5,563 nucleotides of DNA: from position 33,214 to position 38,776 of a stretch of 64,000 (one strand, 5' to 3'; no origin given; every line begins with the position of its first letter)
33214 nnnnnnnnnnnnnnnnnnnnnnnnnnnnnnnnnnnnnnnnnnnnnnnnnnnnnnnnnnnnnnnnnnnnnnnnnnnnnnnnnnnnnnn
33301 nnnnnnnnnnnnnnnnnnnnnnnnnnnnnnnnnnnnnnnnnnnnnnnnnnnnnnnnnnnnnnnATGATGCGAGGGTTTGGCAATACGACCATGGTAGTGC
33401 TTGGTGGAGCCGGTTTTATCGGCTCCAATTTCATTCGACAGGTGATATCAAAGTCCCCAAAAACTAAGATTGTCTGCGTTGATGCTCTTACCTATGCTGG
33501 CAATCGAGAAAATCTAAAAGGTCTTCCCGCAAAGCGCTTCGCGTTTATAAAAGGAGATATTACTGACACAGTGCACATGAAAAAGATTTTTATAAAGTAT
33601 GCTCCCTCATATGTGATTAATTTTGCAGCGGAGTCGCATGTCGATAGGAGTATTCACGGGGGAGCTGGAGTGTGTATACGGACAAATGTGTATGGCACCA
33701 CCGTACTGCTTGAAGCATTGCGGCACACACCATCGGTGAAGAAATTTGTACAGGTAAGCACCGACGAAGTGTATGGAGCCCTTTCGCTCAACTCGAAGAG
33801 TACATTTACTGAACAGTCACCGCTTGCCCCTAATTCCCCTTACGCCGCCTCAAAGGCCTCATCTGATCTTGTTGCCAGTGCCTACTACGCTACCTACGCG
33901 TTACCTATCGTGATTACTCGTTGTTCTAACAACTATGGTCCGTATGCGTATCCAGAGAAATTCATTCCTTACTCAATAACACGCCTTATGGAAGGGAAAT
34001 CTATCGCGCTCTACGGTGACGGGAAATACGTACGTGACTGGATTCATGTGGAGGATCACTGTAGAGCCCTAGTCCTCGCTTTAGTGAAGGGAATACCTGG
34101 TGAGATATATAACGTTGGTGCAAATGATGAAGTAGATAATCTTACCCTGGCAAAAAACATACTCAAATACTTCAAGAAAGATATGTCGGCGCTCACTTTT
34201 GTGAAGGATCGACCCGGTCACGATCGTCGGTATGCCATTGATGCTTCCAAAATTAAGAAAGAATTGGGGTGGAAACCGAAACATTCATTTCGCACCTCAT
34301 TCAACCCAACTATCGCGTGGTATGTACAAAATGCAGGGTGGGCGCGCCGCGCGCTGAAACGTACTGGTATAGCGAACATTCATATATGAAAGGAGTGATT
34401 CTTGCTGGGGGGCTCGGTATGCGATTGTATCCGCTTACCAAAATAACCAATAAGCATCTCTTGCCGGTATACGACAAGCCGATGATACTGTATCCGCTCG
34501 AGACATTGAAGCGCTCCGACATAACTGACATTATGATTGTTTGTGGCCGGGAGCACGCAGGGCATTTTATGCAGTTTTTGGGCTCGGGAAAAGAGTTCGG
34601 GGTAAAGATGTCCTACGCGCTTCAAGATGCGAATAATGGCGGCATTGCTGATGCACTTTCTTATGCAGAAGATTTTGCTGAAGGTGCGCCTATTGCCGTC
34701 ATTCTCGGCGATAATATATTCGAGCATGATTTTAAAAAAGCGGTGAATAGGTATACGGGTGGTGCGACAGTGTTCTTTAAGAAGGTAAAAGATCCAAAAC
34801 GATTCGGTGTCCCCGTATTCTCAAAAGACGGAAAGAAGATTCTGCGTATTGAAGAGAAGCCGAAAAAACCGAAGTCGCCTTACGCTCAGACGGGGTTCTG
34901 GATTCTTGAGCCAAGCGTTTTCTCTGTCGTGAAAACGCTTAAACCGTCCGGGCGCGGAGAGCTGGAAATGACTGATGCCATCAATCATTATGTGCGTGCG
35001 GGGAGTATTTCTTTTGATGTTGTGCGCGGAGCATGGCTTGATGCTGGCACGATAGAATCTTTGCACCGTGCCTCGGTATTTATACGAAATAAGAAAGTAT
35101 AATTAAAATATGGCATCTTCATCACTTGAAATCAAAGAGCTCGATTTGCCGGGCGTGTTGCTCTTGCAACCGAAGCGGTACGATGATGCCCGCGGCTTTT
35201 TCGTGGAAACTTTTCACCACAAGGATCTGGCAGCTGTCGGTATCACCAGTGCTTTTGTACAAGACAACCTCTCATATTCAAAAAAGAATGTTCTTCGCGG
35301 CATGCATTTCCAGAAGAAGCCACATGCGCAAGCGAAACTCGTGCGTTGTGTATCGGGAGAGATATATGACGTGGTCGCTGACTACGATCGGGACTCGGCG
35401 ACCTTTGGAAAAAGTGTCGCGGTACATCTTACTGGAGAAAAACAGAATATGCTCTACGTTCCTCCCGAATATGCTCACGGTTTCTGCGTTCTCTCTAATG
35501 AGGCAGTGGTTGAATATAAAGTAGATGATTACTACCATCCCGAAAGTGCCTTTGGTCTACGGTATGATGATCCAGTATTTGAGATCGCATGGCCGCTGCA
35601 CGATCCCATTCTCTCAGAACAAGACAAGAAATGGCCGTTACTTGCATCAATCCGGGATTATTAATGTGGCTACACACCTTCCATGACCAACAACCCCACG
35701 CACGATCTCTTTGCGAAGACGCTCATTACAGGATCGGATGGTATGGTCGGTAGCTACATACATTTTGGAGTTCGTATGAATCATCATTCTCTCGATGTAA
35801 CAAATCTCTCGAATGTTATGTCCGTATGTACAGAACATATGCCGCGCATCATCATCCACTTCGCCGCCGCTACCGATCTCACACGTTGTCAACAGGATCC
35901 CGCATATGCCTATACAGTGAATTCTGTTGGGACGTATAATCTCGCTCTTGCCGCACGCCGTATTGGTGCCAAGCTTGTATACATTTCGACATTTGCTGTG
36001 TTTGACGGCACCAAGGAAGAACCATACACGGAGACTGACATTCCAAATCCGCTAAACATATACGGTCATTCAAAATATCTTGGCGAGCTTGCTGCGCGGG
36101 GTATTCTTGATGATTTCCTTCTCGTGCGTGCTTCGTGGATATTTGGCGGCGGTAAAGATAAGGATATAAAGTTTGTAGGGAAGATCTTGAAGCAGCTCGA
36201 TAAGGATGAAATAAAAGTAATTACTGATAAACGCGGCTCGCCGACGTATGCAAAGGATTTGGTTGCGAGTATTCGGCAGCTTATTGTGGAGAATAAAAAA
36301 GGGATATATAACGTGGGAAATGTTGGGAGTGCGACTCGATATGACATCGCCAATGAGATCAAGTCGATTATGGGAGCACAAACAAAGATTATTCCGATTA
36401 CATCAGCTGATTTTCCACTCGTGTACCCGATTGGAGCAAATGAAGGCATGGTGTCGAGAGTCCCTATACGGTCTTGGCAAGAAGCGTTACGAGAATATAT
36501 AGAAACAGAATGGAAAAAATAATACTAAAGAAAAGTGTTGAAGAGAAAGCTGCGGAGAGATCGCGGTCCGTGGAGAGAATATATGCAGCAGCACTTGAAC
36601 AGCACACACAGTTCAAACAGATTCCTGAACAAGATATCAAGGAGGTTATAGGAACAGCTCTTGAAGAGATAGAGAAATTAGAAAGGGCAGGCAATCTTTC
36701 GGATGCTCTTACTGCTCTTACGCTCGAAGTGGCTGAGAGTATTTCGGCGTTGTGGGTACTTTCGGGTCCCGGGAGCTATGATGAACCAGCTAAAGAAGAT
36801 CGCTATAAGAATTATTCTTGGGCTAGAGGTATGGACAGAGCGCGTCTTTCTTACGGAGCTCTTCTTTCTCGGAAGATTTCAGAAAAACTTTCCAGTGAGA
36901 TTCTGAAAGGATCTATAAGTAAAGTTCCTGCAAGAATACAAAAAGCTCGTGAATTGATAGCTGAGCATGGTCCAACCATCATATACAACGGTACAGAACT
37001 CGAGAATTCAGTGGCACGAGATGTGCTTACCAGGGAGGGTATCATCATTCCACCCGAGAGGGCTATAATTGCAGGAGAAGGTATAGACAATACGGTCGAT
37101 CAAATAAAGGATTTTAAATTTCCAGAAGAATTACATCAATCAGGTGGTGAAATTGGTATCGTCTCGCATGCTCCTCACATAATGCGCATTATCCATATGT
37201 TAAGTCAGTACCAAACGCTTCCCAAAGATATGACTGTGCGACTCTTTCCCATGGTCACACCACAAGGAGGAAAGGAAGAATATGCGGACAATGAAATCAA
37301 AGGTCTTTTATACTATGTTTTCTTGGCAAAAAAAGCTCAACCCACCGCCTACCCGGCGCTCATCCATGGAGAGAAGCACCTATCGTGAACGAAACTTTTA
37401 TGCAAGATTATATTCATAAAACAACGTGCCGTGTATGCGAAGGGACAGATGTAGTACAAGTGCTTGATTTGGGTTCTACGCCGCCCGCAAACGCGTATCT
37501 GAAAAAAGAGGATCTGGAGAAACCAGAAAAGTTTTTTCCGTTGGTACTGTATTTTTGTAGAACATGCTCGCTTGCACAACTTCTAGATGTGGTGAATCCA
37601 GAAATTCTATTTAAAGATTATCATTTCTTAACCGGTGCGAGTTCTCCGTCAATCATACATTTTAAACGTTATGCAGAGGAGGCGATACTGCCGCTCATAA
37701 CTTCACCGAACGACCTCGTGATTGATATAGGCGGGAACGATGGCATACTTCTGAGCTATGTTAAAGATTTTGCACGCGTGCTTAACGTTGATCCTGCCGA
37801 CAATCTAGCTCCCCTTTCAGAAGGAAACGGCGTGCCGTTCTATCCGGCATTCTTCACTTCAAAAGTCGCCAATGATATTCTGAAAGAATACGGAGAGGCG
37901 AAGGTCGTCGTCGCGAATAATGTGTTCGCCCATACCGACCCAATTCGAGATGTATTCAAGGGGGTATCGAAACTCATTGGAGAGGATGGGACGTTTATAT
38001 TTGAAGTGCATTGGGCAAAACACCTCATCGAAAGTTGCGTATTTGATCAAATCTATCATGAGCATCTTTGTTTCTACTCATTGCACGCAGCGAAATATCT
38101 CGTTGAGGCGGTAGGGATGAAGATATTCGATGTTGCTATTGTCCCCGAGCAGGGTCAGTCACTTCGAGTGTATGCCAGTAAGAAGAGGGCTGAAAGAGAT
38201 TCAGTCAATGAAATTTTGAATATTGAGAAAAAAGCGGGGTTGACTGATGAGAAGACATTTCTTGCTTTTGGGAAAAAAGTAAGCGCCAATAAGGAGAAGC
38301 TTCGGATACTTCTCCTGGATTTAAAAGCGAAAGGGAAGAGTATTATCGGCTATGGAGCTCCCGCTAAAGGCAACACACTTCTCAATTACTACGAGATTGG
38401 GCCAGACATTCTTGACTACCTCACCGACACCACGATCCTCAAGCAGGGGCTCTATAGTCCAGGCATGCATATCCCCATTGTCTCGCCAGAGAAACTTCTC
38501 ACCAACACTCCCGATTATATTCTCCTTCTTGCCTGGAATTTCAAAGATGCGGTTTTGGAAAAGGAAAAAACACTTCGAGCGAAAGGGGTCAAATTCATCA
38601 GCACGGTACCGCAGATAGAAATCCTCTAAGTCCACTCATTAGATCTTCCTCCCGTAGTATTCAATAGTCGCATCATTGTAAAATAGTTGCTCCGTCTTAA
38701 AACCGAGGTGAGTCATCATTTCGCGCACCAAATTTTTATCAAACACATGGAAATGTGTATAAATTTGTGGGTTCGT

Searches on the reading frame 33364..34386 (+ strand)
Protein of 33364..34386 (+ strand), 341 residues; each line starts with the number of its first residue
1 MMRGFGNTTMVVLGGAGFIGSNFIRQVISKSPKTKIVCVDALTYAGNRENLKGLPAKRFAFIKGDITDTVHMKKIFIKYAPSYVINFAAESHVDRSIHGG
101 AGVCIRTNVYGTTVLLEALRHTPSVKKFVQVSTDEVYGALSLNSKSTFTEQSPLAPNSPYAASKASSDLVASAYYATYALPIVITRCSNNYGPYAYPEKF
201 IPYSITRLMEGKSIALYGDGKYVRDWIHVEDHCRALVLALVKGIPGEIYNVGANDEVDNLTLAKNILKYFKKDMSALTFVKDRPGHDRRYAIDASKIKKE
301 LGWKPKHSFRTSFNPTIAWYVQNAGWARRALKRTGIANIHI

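Call 69: search_protein_families(library=pfam, proteins=[window:33364-34386:+], max_evalue=0.001)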
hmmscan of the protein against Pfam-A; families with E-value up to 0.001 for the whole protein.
window:33364-34386:+ (341 aa): 6 families
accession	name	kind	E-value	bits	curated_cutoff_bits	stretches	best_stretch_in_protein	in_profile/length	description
PF16363.11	GDP_Man_Dehyd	-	1.5e-77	261.8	27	1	12-311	2-327/332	GDP-mannose 4,6 dehydratase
PF01370.27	Epimerase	-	1.7e-62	211.4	20.9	1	10-252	1-240/240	NAD dependent epimerase/dehydratase family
PF01073.25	3Beta_HSD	-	2.3e-17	63.4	22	1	11-240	1-229/280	3-beta hydroxysteroid dehydrogenase/isomerase family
PF02719.21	Polysacc_synt_2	-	2.4e-16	60.2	20.2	1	11-274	2-255/293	Polysaccharide biosynthesis protein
PF04321.23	RmlD_sub_bind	-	2.7e-11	43.5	27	1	10-280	3-241/287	RmlD substrate binding domain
PF07993.18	NAD_binding_4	-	1.9e-08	34.2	20.1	1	14-189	3-206/258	Male sterility protein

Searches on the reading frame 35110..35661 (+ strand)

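Call 69: search_protein_families(library=pfam, proteins=[window:35110-35661:+], max_evalue=0.001)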
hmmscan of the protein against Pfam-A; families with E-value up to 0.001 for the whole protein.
window:35110-35661:+ (184 aa): 1 family
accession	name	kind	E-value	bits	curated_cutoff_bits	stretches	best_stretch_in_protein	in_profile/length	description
PF00908.23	dTDP_sugar_isom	-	2.1e-65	220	27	1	11-179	2-167/168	dTDP-4-dehydrorhamnose 3,5-epimerase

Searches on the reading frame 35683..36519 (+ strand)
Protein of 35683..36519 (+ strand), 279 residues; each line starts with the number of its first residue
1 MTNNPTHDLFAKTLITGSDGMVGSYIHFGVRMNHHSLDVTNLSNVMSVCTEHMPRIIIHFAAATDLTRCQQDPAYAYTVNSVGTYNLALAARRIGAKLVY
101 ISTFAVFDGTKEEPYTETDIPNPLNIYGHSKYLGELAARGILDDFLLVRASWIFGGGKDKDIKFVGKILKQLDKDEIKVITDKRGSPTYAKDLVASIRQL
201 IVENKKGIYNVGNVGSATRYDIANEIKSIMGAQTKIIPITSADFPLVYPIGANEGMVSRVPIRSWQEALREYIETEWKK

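Call 69: search_protein_families(library=pfam, proteins=[window:35683-36519:+], max_evalue=0.001)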
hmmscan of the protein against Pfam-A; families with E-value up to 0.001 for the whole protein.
window:35683-36519:+ (279 aa): 5 families
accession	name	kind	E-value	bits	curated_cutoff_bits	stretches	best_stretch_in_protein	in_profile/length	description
PF04321.23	RmlD_sub_bind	-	3.5e-57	194.1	27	1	12-273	2-282/287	RmlD substrate binding domain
PF01370.27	Epimerase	-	1.8e-22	80.4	20.9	1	33-212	44-240/240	NAD dependent epimerase/dehydratase family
PF16363.11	GDP_Man_Dehyd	-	2.2e-16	60.7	27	1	31-140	53-166/332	GDP-mannose 4,6 dehydratase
PF02719.21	Polysacc_synt_2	-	5.8e-07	29.4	20.2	1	37-104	61-129/293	Polysaccharide biosynthesis protein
PF07993.18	NAD_binding_4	-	2.7e-05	23.9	20.1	1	56-135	91-185/258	Male sterility protein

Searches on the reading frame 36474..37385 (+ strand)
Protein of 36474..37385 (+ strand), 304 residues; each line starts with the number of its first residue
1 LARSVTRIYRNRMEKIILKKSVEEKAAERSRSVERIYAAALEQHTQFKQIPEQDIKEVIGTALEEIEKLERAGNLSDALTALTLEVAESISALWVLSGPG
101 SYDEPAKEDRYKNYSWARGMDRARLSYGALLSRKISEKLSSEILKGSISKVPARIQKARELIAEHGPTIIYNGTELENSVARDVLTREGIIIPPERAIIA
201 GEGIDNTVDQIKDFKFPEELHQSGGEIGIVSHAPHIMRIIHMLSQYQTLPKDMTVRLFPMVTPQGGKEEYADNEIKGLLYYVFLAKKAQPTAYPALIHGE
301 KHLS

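Call 69: search_protein_families(library=pfam, proteins=[window:36474-37385:+], max_evalue=0.001)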
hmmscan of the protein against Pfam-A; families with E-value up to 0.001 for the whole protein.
window:36474-37385:+ (304 aa): 1 family
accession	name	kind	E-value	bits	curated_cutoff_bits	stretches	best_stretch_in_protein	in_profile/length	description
PF02698.23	DUF218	-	2.8e-05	24.5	27.6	1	149-254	11-105/133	DUF218 domain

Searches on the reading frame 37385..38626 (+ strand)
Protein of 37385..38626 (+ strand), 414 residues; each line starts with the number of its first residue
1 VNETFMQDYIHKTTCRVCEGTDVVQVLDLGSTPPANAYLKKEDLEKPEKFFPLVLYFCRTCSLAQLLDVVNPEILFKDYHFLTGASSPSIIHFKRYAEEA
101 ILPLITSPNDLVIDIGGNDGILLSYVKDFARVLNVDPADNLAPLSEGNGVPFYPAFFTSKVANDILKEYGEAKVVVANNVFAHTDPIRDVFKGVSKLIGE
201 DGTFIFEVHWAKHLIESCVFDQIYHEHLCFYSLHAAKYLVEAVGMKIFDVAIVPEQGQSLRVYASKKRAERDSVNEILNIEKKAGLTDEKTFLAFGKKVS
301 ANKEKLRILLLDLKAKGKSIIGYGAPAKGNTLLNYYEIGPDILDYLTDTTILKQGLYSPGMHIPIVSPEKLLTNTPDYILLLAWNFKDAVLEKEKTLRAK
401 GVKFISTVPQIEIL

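Call 69: search_protein_families(library=pfam, proteins=[window:37385-38626:+], max_evalue=0.001)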
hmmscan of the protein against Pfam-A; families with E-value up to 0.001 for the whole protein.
window:37385-38626:+ (414 aa): 4 families
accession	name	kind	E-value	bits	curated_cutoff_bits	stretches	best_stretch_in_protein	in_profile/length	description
PF08484.17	Methyltransf_14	-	3.9e-52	176.7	23.5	1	256-409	3-160/160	C-methyltransferase C-terminal domain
PF08421.16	Methyltransf_13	-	1.7e-23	83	31.3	1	15-76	1-62/62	Putative zinc binding domain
PF13489.12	Methyltransf_23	-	4.9e-11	43.1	27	1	107-247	21-161/164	Methyltransferase domain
PF08242.18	Methyltransf_12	-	0.00025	22.2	30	1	113-204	1-98/98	Methyltransferase domain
